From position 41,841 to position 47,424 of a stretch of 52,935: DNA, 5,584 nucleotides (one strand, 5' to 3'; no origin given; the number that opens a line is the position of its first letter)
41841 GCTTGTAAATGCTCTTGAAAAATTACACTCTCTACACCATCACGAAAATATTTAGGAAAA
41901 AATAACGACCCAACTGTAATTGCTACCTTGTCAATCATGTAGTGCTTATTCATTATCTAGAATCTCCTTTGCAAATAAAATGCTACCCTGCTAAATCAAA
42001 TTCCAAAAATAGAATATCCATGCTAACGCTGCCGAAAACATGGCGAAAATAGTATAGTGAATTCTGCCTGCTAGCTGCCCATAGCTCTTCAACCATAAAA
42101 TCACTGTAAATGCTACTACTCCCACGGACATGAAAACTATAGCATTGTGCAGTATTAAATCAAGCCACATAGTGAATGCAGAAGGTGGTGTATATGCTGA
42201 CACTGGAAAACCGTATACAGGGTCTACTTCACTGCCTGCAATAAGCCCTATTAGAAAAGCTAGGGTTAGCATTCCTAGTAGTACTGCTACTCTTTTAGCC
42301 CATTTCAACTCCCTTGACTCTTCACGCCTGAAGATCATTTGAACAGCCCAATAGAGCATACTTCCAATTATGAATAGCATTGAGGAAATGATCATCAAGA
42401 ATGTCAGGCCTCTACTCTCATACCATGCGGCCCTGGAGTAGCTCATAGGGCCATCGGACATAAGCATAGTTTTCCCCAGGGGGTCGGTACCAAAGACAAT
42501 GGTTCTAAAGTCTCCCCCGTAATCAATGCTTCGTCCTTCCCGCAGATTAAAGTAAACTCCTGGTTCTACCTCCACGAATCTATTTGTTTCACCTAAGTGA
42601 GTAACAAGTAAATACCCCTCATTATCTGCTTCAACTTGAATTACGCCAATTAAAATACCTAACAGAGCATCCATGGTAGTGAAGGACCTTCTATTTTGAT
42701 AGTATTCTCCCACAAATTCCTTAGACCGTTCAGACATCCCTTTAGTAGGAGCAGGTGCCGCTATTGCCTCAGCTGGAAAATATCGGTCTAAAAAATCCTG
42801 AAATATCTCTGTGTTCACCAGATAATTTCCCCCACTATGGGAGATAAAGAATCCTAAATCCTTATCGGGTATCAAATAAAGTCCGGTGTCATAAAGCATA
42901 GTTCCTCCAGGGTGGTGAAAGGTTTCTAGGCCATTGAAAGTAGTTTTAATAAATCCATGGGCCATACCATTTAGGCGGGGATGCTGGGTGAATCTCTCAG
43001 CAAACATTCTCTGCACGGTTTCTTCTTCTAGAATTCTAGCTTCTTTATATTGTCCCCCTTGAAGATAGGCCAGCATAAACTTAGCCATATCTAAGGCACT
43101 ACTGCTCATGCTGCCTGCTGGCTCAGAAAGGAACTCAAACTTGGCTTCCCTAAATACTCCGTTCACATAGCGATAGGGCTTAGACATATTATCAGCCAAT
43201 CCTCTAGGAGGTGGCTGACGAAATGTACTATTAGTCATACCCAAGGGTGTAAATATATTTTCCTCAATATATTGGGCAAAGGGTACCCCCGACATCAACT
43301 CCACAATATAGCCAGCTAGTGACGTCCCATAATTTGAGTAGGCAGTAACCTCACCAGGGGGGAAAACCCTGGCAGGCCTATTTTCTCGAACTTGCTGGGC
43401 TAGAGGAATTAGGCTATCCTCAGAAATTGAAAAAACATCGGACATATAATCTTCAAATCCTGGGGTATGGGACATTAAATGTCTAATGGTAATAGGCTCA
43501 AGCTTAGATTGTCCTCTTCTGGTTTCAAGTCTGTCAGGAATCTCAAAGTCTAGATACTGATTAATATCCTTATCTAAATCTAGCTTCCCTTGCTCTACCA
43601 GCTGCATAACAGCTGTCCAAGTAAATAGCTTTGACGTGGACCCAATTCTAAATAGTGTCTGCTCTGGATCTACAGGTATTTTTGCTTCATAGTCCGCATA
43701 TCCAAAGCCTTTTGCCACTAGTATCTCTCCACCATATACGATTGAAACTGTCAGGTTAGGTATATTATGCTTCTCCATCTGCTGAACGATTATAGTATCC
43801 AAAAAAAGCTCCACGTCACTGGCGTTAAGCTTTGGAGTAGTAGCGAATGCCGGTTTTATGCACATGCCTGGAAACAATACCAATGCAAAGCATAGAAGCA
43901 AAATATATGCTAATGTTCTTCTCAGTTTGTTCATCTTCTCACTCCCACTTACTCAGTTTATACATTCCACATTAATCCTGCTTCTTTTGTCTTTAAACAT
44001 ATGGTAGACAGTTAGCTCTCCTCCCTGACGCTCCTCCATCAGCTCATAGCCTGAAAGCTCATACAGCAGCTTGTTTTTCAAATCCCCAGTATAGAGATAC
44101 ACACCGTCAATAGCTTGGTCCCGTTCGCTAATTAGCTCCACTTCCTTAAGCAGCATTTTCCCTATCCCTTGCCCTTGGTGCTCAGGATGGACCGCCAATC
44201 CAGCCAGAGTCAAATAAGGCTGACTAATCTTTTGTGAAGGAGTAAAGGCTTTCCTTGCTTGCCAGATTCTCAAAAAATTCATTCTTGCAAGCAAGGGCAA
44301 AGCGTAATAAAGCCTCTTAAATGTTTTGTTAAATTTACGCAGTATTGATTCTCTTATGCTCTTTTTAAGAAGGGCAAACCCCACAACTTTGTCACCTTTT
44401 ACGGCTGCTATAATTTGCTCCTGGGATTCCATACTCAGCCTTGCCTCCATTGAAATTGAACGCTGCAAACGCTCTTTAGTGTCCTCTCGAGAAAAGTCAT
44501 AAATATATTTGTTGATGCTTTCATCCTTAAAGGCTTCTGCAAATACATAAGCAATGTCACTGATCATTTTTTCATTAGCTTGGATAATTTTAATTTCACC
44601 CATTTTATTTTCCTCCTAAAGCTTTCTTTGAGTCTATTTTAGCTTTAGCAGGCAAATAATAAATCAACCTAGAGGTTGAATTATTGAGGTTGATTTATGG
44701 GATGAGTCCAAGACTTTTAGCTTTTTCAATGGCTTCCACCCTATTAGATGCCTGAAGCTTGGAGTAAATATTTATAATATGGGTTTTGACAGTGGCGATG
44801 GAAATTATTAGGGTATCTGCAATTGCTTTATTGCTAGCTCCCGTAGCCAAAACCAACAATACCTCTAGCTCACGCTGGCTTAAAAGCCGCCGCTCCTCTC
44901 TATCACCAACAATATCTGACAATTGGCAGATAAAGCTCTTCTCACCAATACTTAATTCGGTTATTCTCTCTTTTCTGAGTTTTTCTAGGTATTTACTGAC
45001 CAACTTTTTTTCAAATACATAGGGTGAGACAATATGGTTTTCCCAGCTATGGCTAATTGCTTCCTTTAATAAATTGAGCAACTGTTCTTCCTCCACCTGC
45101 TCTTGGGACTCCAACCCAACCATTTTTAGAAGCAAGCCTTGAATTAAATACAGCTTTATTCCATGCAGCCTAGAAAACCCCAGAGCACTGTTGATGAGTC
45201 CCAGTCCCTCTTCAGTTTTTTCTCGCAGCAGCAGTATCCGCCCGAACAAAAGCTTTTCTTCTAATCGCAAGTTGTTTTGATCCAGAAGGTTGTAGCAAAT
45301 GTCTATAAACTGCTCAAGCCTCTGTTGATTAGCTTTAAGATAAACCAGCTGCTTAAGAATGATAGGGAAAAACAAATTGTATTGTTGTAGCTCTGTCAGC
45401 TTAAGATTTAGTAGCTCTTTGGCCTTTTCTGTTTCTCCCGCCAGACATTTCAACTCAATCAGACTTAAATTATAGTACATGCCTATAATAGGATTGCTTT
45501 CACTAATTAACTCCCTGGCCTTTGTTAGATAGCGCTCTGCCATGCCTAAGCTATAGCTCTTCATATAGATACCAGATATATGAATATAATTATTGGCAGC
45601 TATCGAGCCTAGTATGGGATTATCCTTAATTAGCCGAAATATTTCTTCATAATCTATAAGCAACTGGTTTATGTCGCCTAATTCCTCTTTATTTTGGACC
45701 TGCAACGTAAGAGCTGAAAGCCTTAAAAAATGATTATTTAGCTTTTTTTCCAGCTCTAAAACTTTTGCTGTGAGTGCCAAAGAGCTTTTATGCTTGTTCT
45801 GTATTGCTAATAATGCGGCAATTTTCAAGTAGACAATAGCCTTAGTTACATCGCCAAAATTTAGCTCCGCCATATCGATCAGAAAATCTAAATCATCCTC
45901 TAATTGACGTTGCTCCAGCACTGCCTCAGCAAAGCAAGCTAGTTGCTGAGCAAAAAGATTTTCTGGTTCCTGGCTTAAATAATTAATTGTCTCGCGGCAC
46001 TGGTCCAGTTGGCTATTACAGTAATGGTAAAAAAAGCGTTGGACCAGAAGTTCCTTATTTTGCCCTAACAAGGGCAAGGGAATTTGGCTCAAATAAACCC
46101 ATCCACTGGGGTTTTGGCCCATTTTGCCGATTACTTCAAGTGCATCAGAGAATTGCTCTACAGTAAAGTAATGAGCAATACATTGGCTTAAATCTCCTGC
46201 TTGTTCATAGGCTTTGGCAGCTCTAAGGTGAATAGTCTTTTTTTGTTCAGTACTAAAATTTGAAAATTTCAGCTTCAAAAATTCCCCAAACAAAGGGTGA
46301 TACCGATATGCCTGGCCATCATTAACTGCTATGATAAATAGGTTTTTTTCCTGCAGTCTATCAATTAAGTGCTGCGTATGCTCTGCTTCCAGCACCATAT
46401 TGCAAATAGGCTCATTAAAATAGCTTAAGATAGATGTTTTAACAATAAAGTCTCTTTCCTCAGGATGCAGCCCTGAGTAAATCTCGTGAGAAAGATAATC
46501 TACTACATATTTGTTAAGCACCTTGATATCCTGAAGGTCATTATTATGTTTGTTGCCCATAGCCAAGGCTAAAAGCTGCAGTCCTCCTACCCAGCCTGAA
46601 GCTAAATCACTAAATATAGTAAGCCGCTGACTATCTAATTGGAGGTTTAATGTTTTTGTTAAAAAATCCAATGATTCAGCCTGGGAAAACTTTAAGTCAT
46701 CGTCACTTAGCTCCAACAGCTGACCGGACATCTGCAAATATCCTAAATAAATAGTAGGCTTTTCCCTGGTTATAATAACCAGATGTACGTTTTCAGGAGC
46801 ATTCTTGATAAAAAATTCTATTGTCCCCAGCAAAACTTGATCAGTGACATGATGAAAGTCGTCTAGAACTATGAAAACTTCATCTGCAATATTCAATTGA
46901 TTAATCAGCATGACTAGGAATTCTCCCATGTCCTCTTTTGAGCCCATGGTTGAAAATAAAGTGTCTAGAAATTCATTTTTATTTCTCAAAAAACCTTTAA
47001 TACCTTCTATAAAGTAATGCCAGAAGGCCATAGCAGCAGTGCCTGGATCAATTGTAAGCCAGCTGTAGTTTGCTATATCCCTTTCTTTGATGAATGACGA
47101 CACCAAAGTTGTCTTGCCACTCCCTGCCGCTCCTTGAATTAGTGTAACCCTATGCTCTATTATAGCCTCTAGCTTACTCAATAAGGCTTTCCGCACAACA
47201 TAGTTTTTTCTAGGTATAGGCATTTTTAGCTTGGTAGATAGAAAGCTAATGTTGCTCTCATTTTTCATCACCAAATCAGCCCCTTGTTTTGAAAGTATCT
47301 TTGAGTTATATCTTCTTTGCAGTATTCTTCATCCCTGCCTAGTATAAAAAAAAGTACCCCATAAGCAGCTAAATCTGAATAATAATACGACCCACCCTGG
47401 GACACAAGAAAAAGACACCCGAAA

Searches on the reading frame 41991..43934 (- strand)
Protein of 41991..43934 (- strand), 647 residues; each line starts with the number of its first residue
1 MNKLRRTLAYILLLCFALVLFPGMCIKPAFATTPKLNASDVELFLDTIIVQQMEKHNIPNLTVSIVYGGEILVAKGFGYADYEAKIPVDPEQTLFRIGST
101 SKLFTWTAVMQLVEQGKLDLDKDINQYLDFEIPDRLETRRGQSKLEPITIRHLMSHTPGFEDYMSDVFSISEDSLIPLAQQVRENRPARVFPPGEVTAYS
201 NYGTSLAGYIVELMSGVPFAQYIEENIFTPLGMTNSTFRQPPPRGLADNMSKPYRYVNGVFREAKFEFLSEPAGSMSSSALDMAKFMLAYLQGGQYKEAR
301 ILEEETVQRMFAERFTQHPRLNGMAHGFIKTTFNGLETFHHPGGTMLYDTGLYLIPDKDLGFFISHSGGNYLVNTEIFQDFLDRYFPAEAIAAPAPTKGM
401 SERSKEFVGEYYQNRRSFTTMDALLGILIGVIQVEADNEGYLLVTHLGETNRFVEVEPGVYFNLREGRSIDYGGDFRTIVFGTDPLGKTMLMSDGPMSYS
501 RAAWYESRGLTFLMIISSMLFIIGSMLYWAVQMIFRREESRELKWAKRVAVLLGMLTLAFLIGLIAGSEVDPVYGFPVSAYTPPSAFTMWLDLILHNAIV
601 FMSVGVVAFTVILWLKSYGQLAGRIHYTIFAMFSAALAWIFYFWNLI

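Call 80: search_protein_families(library=pfam, proteins=[window:41991-43934:-], max_evalue=0.00001)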
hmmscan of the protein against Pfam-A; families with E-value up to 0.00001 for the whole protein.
window:41991-43934:- (647 aa): 1 family
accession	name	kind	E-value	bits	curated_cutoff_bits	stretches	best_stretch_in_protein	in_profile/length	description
PF00144.29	Beta-lactamase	-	2.4e-63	214.8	27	1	45-366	1-308/329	Beta-lactamase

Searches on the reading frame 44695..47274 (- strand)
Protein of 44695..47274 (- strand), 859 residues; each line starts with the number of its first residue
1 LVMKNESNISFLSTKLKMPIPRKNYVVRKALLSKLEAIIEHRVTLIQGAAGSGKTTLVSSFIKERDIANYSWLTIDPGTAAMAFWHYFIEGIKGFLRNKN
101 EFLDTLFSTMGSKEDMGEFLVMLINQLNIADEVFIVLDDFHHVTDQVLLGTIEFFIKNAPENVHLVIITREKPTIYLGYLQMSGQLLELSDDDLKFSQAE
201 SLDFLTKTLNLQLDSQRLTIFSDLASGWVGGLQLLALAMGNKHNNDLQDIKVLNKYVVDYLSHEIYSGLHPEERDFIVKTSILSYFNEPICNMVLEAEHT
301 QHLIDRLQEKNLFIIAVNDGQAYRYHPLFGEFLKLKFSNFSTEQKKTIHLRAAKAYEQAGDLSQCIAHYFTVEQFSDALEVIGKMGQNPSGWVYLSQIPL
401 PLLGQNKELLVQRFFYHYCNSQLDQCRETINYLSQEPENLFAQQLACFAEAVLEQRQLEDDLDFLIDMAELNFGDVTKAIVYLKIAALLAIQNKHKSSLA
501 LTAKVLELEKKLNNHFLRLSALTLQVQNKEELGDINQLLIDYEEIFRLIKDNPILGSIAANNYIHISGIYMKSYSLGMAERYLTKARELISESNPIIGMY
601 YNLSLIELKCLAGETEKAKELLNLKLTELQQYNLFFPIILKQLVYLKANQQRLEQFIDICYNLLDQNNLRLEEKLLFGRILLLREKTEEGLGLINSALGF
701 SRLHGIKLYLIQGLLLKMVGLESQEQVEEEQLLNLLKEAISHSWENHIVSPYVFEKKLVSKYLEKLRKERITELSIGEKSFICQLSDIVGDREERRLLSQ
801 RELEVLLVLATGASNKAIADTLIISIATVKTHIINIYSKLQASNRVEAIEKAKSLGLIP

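Call 80: search_protein_families(library=pfam, proteins=[window:44695-47274:-], max_evalue=0.00001)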
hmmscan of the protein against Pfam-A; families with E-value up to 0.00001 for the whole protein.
window:44695-47274:- (859 aa): 2 families
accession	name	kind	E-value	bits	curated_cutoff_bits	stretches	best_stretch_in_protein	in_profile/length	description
PF00196.25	GerE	-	6.6e-18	64.5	23.5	1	797-851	2-56/57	Bacterial regulatory proteins, luxR family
PF13401.12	AAA_22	-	2.3e-06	28.4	27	0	42-148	6-101/130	AAA domain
